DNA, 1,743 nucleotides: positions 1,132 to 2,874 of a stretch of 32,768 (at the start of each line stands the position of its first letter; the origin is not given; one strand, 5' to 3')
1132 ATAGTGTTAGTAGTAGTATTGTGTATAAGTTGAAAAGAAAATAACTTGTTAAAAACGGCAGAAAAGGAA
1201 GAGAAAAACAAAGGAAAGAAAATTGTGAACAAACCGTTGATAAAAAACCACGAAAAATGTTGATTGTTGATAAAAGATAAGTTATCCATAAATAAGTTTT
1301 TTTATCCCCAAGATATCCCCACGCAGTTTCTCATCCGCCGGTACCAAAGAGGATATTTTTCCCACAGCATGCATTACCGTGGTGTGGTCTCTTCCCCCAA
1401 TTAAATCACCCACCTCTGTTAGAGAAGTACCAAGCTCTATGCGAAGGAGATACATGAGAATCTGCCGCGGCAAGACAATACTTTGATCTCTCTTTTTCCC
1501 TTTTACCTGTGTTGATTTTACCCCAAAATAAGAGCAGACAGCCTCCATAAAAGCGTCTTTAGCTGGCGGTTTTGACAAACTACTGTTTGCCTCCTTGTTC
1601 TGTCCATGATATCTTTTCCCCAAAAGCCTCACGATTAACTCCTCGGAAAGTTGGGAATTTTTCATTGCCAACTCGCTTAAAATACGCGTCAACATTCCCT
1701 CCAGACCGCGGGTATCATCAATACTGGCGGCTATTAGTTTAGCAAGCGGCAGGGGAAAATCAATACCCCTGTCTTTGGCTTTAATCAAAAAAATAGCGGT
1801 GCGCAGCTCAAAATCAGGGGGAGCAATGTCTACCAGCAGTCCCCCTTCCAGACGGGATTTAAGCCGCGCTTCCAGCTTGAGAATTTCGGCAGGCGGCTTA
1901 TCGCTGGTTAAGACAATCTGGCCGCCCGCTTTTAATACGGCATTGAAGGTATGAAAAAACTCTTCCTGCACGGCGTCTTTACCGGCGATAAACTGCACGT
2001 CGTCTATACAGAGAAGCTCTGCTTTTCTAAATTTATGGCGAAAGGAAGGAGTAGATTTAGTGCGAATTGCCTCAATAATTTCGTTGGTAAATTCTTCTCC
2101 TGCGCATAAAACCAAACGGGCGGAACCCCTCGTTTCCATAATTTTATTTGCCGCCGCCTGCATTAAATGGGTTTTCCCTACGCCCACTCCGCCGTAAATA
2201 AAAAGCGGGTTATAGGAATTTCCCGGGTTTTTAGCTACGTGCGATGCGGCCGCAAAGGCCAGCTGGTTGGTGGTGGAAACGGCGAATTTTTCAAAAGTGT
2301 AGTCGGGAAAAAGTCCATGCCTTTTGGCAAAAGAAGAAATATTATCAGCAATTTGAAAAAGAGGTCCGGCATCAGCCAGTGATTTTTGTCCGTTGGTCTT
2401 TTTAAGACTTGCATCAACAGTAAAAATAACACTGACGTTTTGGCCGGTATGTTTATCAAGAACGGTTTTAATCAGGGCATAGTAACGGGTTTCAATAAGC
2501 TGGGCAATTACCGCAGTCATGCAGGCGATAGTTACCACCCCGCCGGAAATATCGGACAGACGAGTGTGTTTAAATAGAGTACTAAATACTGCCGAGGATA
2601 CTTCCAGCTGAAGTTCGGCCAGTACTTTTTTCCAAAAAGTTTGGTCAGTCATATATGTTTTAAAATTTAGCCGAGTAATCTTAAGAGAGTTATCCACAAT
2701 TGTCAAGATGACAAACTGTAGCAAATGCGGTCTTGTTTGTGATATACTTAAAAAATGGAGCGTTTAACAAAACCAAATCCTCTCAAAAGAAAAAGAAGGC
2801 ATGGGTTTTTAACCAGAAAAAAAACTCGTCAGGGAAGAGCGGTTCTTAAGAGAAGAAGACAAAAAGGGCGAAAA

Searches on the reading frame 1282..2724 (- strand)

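Call 36: search_protein_families(library=pfam, proteins=[window:1282-2724:-], max_evalue=0.00001)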
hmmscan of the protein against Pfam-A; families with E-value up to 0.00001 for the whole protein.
window:1282-2724:- (480 aa): 3 families
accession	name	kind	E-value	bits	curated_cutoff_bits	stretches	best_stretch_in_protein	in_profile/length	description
PF00308.24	Bac_DnaA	-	1.6e-59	201.2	23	1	140-299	3-162/162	Bacterial DnaA ATPAse domain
PF08299.17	Bac_DnaA_C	-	9.7e-24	83.6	31.5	1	393-457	5-69/69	Bacterial dnaA protein helix-turn-helix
PF11638.13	DnaA_N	-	2e-08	34.3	24.6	1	28-89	1-63/65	DnaA N-terminal domain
